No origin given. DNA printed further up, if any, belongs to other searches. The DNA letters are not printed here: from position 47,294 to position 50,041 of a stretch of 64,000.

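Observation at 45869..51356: Co-directional hsp20 - acg nitroreductase - Lon-like protease - ABC-2 exporter block with an acg/Lon start-stop overlap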

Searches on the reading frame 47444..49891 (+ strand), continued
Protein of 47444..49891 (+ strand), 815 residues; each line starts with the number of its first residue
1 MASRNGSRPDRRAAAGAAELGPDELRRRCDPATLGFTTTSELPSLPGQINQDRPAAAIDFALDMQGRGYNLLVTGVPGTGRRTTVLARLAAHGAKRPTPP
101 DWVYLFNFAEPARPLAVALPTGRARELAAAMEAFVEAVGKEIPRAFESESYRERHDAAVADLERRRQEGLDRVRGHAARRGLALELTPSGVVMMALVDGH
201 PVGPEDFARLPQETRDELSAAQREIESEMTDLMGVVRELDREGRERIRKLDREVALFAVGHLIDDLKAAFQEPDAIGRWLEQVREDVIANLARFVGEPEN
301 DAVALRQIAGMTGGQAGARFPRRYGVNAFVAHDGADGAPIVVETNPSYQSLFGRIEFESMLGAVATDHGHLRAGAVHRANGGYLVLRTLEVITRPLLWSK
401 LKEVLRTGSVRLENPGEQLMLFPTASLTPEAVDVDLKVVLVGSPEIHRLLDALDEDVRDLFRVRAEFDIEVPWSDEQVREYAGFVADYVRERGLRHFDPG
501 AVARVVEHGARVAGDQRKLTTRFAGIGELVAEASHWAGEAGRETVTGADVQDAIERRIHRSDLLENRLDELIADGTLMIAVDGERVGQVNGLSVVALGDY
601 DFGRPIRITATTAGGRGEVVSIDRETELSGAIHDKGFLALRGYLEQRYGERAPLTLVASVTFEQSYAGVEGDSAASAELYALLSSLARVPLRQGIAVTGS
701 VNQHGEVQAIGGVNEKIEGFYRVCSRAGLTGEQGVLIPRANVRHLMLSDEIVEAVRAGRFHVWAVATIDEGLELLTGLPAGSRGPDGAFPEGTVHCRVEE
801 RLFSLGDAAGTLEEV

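Call 22: find_encoding_contigs(protein=P0003, flank=10000, max_places=3)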
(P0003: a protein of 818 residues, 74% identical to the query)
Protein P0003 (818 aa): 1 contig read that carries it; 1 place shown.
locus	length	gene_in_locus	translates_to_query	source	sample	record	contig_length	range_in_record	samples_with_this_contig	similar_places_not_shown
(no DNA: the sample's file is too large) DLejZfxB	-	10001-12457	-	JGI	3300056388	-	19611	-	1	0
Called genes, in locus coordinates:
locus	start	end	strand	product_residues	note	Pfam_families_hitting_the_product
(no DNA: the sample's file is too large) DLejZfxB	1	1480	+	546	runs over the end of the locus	PF13238:AAA_18 (faint), PF13671:AAA_33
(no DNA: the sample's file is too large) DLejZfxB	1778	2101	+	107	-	-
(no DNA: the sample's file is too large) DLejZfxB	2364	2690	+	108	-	-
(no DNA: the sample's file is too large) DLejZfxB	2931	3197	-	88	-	-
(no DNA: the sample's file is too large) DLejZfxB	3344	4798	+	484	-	PF17767:NAPRTase_N, PF04095:NAPRTase (weak)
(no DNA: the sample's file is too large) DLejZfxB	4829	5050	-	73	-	PF08940:DUF1918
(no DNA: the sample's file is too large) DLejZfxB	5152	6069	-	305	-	PF03706:LPG_synthase_TM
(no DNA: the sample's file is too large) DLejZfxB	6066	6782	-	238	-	-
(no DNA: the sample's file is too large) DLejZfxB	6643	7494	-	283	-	PF14378:PAP2_3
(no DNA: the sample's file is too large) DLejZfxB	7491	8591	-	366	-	PF01734:Patatin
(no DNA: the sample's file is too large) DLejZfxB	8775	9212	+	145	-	PF27746:Small_heat_shock_put (weak), PF00011:HSP20, PF17886:ArsA_HSP20 (weak)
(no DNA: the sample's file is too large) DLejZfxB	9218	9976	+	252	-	PF00156:Pribosyltran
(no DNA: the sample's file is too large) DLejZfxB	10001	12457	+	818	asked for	PF20437:LonC_helical, PF13654:AAA_32, PF20436:LonB_AAA-LID, PF05362:Lon_C (weak)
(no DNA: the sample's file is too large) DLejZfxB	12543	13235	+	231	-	?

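Call 23: find_encoding_contigs(protein=P0009, flank=10000, max_places=3)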
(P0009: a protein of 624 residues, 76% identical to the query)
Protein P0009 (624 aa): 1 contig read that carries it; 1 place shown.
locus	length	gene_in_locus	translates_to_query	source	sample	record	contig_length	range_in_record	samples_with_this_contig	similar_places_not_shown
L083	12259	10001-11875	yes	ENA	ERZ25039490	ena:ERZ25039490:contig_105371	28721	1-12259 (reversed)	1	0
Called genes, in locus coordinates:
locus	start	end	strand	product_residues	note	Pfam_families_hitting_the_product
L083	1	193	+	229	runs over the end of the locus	PF13302:Acetyltransf_3, PF00583:Acetyltransf_1, PF13508:Acetyltransf_7 (weak)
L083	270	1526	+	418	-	-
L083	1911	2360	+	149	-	-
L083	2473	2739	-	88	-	-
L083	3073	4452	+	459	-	PF17767:NAPRTase_N, PF04095:NAPRTase (weak)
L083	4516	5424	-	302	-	PF03706:LPG_synthase_TM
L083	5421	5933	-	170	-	-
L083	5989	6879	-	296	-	PF14378:PAP2_3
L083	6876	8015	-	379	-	PF01734:Patatin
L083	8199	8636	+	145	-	PF27746:Small_heat_shock_put (weak), PF00011:HSP20, PF17886:ArsA_HSP20 (weak)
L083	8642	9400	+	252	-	PF00156:Pribosyltran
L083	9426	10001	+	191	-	PF20437:LonC_helical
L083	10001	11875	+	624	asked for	PF13654:AAA_32, PF20436:LonB_AAA-LID, PF05362:Lon_C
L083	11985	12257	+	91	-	?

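Call 29: find_encoding_contigs(protein=P0004, flank=10000, max_places=3)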
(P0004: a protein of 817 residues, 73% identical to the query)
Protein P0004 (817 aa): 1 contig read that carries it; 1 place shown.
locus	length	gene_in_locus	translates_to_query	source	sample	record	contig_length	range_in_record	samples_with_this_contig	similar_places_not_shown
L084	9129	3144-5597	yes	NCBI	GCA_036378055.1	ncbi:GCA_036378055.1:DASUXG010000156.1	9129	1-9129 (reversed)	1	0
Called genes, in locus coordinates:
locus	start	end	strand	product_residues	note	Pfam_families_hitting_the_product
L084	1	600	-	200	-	PF14378:PAP2_3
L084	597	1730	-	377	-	PF01734:Patatin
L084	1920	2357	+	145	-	PF27746:Small_heat_shock_put (weak), PF00011:HSP20, PF17886:ArsA_HSP20 (weak)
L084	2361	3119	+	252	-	PF00156:Pribosyltran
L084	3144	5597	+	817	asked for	PF20437:LonC_helical, PF13654:AAA_32, PF20436:LonB_AAA-LID, PF05362:Lon_C (weak)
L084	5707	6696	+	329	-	PF00881:Nitroreductase (faint), PF14512:TM1586_NiRdase (faint)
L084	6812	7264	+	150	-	PF00571:CBS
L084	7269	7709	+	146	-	PF10025:DUF2267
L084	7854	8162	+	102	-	-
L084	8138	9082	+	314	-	-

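Call 30: find_encoding_contigs(protein=P0002, flank=10000, max_places=3)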
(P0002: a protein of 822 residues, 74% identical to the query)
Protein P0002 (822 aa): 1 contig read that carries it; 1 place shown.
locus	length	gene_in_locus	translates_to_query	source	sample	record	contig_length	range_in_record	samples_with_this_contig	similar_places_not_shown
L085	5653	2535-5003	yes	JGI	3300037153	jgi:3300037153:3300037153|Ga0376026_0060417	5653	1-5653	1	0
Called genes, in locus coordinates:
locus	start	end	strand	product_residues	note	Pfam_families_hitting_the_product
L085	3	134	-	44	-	?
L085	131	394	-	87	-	PF01139:RtcB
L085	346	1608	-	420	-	PF01139:RtcB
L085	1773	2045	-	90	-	-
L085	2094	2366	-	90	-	PF08940:DUF1918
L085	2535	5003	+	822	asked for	PF20437:LonC_helical, PF13654:AAA_32, PF20436:LonB_AAA-LID, PF05362:Lon_C (weak)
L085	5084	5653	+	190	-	?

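Call 56: search_protein_families(library=pfam, proteins=[L001:3589-4584:+, L001:4541-5218:-, L001:8701-9699:-, L003:3408-4643:+, L003:5075-6025:+, L003:8436-9713:-, L005:3466-4470:+, L005:4463-5722:+, L005:8997-9893:+, L004:3388-5352:-], max_evalue=0.0001)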
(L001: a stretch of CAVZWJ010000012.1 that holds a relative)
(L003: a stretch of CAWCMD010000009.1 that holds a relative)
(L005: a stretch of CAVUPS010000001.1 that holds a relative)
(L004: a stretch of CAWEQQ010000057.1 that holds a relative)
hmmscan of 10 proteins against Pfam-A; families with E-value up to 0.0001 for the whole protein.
L001:3589-4584:+ (331 aa): 1 family
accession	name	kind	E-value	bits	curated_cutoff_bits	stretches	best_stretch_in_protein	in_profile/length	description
PF00294.29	PfkB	-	2.8e-16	60.2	25.8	1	39-300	30-297/302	pfkB family carbohydrate kinase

L001:4541-5218:- (225 aa): 1 family
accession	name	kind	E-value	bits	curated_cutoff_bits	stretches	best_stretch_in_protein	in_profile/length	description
PF19567.5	CpsB_CapC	-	1.1e-16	61.5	27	1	3-183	27-210/234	Capsular polysaccharide synthesis, CpsB/CapC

L001:8701-9699:- (332 aa): 1 family
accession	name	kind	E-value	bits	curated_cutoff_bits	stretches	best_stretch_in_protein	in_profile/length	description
PF06626.17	DUF1152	-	1.3e-82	277.9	27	1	21-317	1-294/295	Protein of unknown function (DUF1152)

L003:3408-4643:+ (411 aa): 4 families
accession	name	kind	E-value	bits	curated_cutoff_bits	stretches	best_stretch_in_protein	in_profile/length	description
PF00198.28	2-oxoacid_dh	-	3.9e-53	180.7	23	1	193-411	10-230/232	2-oxoacid dehydrogenases acyltransferase (catalytic domain)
PF00364.28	Biotin_lipoyl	-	5.6e-17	61.8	22.1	1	4-75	2-72/73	Biotin-requiring enzyme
PF02817.22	E3_binding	-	8.2e-11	42.4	23.7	1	140-173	3-36/36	e3 binding domain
PF13533.13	Biotin_lipoyl_2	-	2.9e-06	27.4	29.8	0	17-35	9-27/32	Biotin-lipoyl like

L003:5075-6025:+ (316 aa): 2 families
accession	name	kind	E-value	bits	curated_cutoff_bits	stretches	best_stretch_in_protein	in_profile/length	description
PF02687.27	FtsX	-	1.4e-18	67.5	25.5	1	192-309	1-119/120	FtsX-like permease C-terminal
PF12704.14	MacB_PCD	-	4.6e-11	43.8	27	1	17-163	50-206/207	MacB-like periplasmic core domain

L003:8436-9713:- (425 aa): 1 family
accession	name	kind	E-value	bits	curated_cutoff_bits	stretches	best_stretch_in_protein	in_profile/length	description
PF16862.10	Glyco_hydro_79C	-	1.7e-06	29.3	27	1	329-419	1-103/103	Glycosyl hydrolase family 79 C-terminal beta domain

L005:3466-4470:+ (334 aa): 3 families
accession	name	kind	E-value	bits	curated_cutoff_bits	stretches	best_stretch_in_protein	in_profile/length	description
PF02780.25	Transketolase_C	-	2.3e-39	134.5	25.9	1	199-320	2-124/124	Transketolase, C-terminal domain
PF02779.29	Transket_pyr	-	4.7e-37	127.7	27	1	8-183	2-173/174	Transketolase, pyrimidine binding domain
PF17147.9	PFOR_II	-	1.7e-05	25.5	27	1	208-284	2-81/102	Pyruvate:ferredoxin oxidoreductase core domain II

L005:4463-5722:+ (419 aa): 3 families
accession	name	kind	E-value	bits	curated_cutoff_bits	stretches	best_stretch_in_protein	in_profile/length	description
PF00198.28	2-oxoacid_dh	-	5.3e-52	177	23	1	202-419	11-230/232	2-oxoacid dehydrogenases acyltransferase (catalytic domain)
PF00364.28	Biotin_lipoyl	-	6.9e-16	58.3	22.1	1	3-75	2-73/73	Biotin-requiring enzyme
PF02817.22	E3_binding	-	2.5e-14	53.6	23.7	1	141-174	3-36/36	e3 binding domain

L005:8997-9893:+ (298 aa): 3 families
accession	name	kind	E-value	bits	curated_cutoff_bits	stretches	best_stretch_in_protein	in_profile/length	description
PF00924.24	MS_channel_2nd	-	1.3e-18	67.3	20.2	1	124-181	2-59/68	Mechanosensitive ion channel, beta-domain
PF21082.3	MS_channel_3rd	-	3.1e-12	47.2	21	1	195-277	3-87/88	Mechanosensitive ion channel MscS, C-terminal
PF21088.3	MS_channel_1st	-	3.1e-05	24.3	23.1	1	84-122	4-42/42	Mechanosensitive ion channel, transmembrane helices 2/3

L004:3388-5352:- (654 aa): 3 families
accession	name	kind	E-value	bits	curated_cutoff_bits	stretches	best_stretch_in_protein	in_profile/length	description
PF00689.26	Cation_ATPase_C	-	8.8e-46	156.3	27.3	1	444-632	1-175/175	Cation transporting ATPase, C-terminus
PF00122.25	E1-E2_ATPase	-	1.3e-42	145.8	28.1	1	126-308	3-172/181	E1-E2 ATPase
PF00690.31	Cation_ATPase_N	-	1.2e-13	51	20.4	1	26-85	9-69/69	Cation transporter/ATPase, N-terminus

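Call 62: list_cluster_members(proteins=[P0001, P0006, P0008])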
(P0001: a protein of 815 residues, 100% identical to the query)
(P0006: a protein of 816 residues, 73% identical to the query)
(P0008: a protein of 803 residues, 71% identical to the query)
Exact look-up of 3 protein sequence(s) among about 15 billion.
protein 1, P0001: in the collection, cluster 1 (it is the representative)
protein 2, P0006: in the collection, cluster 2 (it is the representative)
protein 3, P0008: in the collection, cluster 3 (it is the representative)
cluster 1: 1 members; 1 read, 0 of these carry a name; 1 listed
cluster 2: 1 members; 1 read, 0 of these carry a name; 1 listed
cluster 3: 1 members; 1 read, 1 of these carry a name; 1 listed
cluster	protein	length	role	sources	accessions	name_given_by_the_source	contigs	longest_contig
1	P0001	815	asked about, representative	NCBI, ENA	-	-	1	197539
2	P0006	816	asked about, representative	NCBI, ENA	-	-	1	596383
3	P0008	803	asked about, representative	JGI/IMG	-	predicted ATP-dependent protease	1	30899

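Call 63: search_protein_families(library=padloc, proteins=[window:47444-49891:+], max_evalue=0.001)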
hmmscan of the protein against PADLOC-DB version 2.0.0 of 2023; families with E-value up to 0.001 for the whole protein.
window:47444-49891:+ (815 aa): 0 families
